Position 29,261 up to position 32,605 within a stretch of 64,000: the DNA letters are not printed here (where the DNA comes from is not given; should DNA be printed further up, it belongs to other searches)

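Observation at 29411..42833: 13-kb block of secreted phosphoesterases under a local AraC regulator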

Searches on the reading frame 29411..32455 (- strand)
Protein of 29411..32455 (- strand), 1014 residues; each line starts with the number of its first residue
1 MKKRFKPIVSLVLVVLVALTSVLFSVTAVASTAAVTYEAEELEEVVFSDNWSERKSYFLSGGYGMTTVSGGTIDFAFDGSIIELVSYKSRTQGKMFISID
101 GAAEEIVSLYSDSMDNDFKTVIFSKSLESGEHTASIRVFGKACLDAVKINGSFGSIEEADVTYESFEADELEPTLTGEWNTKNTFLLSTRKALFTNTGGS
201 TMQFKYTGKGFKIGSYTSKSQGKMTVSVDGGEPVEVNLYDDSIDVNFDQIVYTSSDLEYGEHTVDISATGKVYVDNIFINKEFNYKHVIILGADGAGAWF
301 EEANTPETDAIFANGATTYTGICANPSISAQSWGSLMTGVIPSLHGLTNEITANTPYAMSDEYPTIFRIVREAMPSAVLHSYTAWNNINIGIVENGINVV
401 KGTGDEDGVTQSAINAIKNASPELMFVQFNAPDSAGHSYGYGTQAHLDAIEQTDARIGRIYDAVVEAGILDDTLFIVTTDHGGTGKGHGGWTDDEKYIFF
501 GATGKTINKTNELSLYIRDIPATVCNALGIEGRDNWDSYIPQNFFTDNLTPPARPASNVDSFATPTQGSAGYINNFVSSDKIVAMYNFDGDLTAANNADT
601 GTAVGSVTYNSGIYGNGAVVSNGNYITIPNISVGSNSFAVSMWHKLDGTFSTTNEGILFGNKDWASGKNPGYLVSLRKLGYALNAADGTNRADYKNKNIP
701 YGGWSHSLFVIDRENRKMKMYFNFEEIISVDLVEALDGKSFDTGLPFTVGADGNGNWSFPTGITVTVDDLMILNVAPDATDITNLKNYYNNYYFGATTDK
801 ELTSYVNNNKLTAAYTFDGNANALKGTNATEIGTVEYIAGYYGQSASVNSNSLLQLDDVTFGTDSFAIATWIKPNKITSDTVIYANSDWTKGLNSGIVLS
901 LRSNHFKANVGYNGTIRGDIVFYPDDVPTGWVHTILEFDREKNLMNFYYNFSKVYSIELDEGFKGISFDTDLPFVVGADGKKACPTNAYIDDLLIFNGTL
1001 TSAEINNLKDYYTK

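Call 3: search_protein_families(library=pfam, proteins=[window:29411-32455:-], max_evalue=0.01)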
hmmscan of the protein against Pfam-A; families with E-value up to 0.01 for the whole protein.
window:29411-32455:- (1014 aa): 5 families
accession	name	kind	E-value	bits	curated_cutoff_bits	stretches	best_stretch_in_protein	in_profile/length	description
PF13385.13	Laminin_G_3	-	1.2e-25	90.9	27.6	2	851-1006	4-151/151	Concanavalin A-like lectin/glucanases superfamily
PF01663.27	Phosphodiest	-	7.8e-19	68.9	23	1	288-483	1-221/342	Type I phosphodiesterase / nucleotide pyrophosphatase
PF01676.23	Metalloenzyme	-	3.4e-10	40.3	24.3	1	400-530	125-250/252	Metalloenzyme superfamily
PF17996.7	CE2_N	-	4.7e-07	30.3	27.9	1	192-266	12-80/108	Carbohydrate esterase 2 N-terminal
PF00884.28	Sulfatase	-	3.4e-06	27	25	1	441-495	201-255/301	Sulfatase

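Call 7: search_protein_families(library=ncbifam, proteins=[window:29411-32455:-], max_evalue=0.01)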
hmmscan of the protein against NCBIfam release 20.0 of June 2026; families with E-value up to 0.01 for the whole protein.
window:29411-32455:- (1014 aa): 7 families
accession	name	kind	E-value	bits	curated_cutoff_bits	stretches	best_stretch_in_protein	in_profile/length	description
TIGR01307.1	pgm_bpd_ind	equivalog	4e-07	28.9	330.65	1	408-485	371-442/504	2,3-bisphosphoglycerate-independent phosphoglycerate mutase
TIGR00306.2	apgM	subfamily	3.6e-05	22.9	320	1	405-481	275-347/403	2,3-bisphosphoglycerate-independent phosphoglycerate mutase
NF003766.0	PRK05362.1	equivalog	0.001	17.9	256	1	396-534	253-386/396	phosphopentomutase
NF010322.0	PRK13759.1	equivalog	0.0016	17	481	0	446-488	270-312/486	arylsulfatase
NF003104.0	PRK04024.1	equivalog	0.0018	17.1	489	1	406-482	280-348/412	2,3-bisphosphoglycerate-independent phosphoglycerate mutase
TIGR03417.1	chol_sulfatase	equivalog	0.0041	16.1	433.45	0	443-491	252-300/500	choline-sulfatase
NF045661.1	HdlasePehA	equivalog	0.0067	15.1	900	0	449-483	287-321/506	phosphoric/sulfuric ester hydrolase PehA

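Call 9: search_solved_structures(query=window:29411-32455:-, max_evalue=0.01, show_alignments=2)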
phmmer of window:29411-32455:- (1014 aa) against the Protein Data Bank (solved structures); distinct sequences matched with E-value up to 0.01: 5.
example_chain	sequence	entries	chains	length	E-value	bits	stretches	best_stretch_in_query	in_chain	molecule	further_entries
5hon_A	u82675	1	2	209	8.4e-07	30.6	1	821-1008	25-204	Extracellular arabinanase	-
5tcd_A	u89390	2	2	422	0.00021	22.7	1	423-485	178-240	Ectonucleotide pyrophosphatase/phosphodiesterase family member 7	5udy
2gsn_A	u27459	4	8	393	0.0011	20.3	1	424-484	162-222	phosphodiesterase-nucleotide pyrophosphatase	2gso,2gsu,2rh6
7mw8_D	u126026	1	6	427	0.0013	20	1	424-484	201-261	Phosphodiesterase-nucleotide pyrophosphatase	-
7p24_AAA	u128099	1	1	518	0.0063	17.8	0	445-496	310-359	Mucin-desulfating sulfatase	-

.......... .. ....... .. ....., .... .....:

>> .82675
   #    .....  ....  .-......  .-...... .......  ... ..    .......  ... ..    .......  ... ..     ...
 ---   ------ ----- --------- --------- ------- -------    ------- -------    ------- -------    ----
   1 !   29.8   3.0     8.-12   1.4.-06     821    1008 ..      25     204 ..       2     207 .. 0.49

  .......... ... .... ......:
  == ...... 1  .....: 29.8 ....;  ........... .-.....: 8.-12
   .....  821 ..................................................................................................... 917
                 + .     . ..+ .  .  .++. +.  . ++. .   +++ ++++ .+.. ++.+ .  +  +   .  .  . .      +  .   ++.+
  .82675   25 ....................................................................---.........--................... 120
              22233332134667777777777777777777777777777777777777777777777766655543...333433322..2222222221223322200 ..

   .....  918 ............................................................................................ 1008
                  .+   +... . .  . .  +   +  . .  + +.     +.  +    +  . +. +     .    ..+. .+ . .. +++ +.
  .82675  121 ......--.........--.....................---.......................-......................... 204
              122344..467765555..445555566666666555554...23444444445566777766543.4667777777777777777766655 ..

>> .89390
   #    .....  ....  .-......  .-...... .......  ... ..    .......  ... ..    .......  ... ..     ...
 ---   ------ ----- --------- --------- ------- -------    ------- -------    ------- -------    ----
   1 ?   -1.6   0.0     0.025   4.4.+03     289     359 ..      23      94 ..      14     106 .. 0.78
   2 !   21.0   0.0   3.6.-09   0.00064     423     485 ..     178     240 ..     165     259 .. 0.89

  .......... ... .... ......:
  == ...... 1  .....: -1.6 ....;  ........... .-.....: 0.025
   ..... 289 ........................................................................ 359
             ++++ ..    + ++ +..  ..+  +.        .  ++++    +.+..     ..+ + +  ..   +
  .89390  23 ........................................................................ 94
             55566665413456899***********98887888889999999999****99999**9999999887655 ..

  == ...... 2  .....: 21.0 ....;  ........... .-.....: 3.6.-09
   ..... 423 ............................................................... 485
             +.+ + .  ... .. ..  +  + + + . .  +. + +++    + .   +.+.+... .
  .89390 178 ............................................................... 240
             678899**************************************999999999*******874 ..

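Call 16: find_homologous_proteins(query=window:29411-32455:-, max_evalue=0.00001)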
Query window:29411-32455:- (1014 aa): 75 proteins with E <= 0.00001 among 8000 candidates.
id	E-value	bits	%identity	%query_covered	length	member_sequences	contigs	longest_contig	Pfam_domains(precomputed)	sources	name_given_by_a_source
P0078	0.0e+0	2286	100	100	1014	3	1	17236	PF13385.14,PF17996.8,PF01676.24,PF01663.28,PF00884.29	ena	-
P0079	3.5e-155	537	39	72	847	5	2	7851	PF07953.21,PF13385.14,PF01676.24,PF01663.28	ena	-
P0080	7.5e-136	473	36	50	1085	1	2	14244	PF07953.21,PF13385.14,PF02995.23,PF01676.24,PF01663.28,PF00884.29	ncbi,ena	-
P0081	3.0e-134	467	38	72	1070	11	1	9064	PF13385.14,PF01676.24,PF01663.28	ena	-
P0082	3.9e-134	467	39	54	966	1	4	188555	PF07953.21,PF00404.25,PF13385.14,PF22359.3,PF02368.25,PF01663.28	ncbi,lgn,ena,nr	ncbi:MAG: alkaline phosphatase family protein [Clostridia bacterium]|nr:alkaline phosphatase family 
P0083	1.5e-133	465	37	72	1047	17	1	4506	PF13385.14,PF01676.24,PF01663.28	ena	-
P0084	5.4e-133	463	37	72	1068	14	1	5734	PF13385.14,PF01676.24,PF01663.28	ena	-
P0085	9.0e-130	453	35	75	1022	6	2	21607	PF13385.14,PF01676.24,PF01663.28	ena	-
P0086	1.7e-129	452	36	75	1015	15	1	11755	PF13385.14,PF01663.28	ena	-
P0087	5.1e-127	444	35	79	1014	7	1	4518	PF07953.21,PF13385.14,PF01663.28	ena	-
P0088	8.7e-127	443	37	75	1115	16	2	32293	PF13385.14,PF01663.28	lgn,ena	-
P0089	9.5e-127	443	41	50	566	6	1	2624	PF13385.14,PF01676.24,PF01663.28,PF00884.29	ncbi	-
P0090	1.7e-125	438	37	72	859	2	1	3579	PF13385.14,PF01663.28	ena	-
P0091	2.4e-123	431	37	72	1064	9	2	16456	PF13385.14,PF01663.28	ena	-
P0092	1.1e-119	419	40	50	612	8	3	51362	PF07953.21,PF13385.14,PF01676.24,PF01663.28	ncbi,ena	-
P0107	1.1e-110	389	41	50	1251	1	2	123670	PF07953.21,PF13385.14,PF01676.24,PF01663.28,PF00884.29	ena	-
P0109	3.0e-110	388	41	50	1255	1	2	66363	PF13385.14,PF01676.24,PF01663.28,PF00884.29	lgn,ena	-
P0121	1.1e-104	370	39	50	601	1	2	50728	PF13385.14,PF01676.24,PF01663.28,PF00884.29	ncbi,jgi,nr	ncbi:MAG: hypothetical protein E7672_00185 [Ruminococcaceae bacterium]|nr:hypothetical protein [Osci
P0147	3.4e-67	245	40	24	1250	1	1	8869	PF17991.8,PF17996.8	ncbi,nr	ncbi:MAG: hypothetical protein IJ462_01180 [Clostridia bacterium]|nr:hypothetical protein [Clostridi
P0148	5.6e-65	238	39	25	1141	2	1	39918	PF17996.8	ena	-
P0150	1.7e-28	117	27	22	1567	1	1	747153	PF17996.8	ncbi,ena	-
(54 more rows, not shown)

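Call 17: find_encoding_contigs(protein=P0082, flank=10000, max_places=2)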
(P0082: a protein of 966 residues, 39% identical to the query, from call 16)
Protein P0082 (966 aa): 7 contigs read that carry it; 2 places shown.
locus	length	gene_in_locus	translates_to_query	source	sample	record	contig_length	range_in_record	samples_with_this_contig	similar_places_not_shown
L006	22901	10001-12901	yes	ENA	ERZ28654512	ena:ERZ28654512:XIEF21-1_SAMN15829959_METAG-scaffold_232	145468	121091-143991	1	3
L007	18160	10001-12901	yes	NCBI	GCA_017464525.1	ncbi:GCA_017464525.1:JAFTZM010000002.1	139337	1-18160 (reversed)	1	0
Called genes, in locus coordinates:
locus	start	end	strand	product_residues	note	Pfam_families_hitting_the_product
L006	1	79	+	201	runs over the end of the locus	PF12822:ECF_trnsprt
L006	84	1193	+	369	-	PF01979:Amidohydro_1, PF07969:Amidohydro_3 (weak)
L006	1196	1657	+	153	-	PF02664:LuxS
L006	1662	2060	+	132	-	-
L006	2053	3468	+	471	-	PF01235:Na_Ala_symp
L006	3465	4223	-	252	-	PF03629:SASA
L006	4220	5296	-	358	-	PF08240:ADH_N, PF00208:ELFV_dehydrog (faint), PF16912:Glu_dehyd_C, PF00107:ADH_zinc_N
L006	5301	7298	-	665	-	PF02901:PFL-like, PF01228:Gly_radical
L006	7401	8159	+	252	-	PF00165:HTH_AraC, PF12833:HTH_18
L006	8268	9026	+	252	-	PF08220:HTH_DeoR, PF00455:DeoRC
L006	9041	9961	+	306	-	PF01663:Phosphodiest, PF00884:Sulfatase (weak), PF01676:Metalloenzyme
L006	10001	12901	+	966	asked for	PF07953:Toxin_R_bind_N (faint), PF13385:Laminin_G_3, PF02368:Big_2, PF22359:Big-like (weak), PF01663:Phosphodiest, PF13385:Laminin_G_3, PF00404:Dockerin_1 (weak)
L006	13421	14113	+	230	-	-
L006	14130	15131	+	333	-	PF14057:GGGtGRT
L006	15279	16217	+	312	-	PF13102:Phage_int_SAM_5, PF00589:Phage_integrase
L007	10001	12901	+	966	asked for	PF07953:Toxin_R_bind_N (faint), PF13385:Laminin_G_3, PF02368:Big_2, PF22359:Big-like (weak), PF01663:Phosphodiest, PF13385:Laminin_G_3, PF00404:Dockerin_1 (weak)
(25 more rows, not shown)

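Call 18: find_encoding_contigs(protein=P0107, flank=10000, max_places=2)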
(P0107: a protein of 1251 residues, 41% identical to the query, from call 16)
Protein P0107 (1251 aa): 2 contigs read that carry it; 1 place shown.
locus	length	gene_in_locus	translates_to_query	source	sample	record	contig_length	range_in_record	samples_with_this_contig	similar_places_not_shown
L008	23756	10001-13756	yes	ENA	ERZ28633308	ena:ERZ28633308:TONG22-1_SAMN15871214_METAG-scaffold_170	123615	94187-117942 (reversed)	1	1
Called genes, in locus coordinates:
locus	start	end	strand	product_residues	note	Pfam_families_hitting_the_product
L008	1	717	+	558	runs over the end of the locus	PF13306:LRR_5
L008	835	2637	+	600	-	PF13855:LRR_8 (faint), PF13306:LRR_5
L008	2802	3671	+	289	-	PF00892:EamA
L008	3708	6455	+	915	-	PF01074:Glyco_hydro_38N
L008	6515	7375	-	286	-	PF10114:PocR (weak), PF12833:HTH_18, PF00165:HTH_AraC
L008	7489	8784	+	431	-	PF00890:FAD_binding_2 (faint), PF05834:Lycopene_cycl (weak), PF12831:FAD_oxidored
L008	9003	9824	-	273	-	PF02311:AraC_binding, PF00165:HTH_AraC, PF12833:HTH_18, PF00165:HTH_AraC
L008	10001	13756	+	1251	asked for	PF07953:Toxin_R_bind_N (faint), PF01663:Phosphodiest (weak), PF01676:Metalloenzyme (weak), PF00884:Sulfatase (weak), PF01663:Phosphodiest, PF13385:Laminin_G_3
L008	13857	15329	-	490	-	PF00672:HAMP, PF00512:HisKA, PF02518:HATPase_c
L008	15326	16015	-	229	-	PF00072:Response_reg, PF00486:Trans_reg_C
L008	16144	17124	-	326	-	PF13365:Trypsin_2, PF00089:Trypsin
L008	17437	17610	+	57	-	-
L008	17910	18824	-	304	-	PF02588:YitT_membrane, PF10035:DUF2179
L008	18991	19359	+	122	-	PF01475:FUR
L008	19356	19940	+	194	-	PF21349:RUBY_RBDX, PF02915:Rubrerythrin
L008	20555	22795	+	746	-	PF13166:AAA_13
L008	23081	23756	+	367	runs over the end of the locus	PF00226:DnaJ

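Call 19: find_encoding_contigs(protein=P0121, flank=10000, max_places=2)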
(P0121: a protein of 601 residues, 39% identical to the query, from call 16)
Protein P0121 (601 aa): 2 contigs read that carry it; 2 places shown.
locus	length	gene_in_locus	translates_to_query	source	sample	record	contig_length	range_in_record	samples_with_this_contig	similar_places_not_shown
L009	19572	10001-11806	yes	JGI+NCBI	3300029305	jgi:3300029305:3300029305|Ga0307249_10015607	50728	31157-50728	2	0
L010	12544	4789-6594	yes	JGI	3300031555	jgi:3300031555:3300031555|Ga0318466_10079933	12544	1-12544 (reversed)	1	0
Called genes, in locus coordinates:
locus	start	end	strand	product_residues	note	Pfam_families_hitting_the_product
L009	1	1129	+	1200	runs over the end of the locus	PF02811:PHP, PF07733:DNA_pol3_alpha, PF17657:DNA_pol3_finger, PF14579:HHH_6, PF01336:tRNA_anti-codon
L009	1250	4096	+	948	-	PF00912:Transgly, PF00905:Transpeptidase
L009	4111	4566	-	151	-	-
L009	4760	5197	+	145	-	-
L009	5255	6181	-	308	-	PF00291:PALP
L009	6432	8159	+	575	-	PF01676:Metalloenzyme (faint), PF00884:Sulfatase (faint), PF01663:Phosphodiest, PF13385:Laminin_G_3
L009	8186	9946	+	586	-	PF01663:Phosphodiest, PF01676:Metalloenzyme (weak), PF07953:Toxin_R_bind_N, PF13385:Laminin_G_3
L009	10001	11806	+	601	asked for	PF00884:Sulfatase (weak), PF01676:Metalloenzyme, PF01663:Phosphodiest, PF13385:Laminin_G_3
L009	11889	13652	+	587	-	PF01663:Phosphodiest, PF01676:Metalloenzyme, PF07953:Toxin_R_bind_N (weak), PF13385:Laminin_G_3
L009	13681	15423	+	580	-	PF01676:Metalloenzyme (weak), PF01663:Phosphodiest, PF13385:Laminin_G_3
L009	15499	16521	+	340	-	PF00884:Sulfatase (faint), PF01663:Phosphodiest, PF01676:Metalloenzyme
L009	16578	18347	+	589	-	PF01676:Metalloenzyme (weak), PF01663:Phosphodiest, PF07953:Toxin_R_bind_N (faint), PF13385:Laminin_G_3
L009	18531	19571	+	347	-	?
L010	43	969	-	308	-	PF00291:PALP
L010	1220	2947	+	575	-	PF01676:Metalloenzyme (faint), PF00884:Sulfatase (faint), PF01663:Phosphodiest, PF13385:Laminin_G_3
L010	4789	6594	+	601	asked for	PF00884:Sulfatase (weak), PF01676:Metalloenzyme, PF01663:Phosphodiest, PF13385:Laminin_G_3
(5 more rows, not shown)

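Call 52: search_protein_families(library=pfam, proteins=[P0147, P0148, P0150], max_evalue=0.001)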
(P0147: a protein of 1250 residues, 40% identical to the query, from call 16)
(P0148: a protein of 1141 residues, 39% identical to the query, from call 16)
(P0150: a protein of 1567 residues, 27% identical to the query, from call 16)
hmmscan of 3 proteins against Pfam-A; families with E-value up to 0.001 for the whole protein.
P0147 (1250 aa): 2 families
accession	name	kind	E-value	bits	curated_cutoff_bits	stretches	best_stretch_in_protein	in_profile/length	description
PF17996.7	CE2_N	-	2.9e-13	50.3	27.9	0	606-680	10-80/108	Carbohydrate esterase 2 N-terminal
PF17991.7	Thioredoxin_10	-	2.7e-06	28.4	27.1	0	1078-1165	40-129/142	Thioredoxin like C-terminal domain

P0148 (1141 aa): 1 family
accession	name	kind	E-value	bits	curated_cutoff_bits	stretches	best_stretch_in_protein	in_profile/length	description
PF17996.7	CE2_N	-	4.5e-11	43.2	27.9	0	934-1001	18-80/108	Carbohydrate esterase 2 N-terminal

P0150 (1567 aa): 3 families
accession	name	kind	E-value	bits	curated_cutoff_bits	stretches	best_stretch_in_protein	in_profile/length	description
PF17996.7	CE2_N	-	1.1e-12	48.4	27.9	0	661-726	19-80/108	Carbohydrate esterase 2 N-terminal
PF02494.22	HYR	-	0.00059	20.6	21.7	0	518-534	56-72/81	HYR domain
PF18669.6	Trp_ring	-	0.00093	19.9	27.1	0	1527-1556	16-44/51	Trimeric autotransporter adhesin Trp ring domain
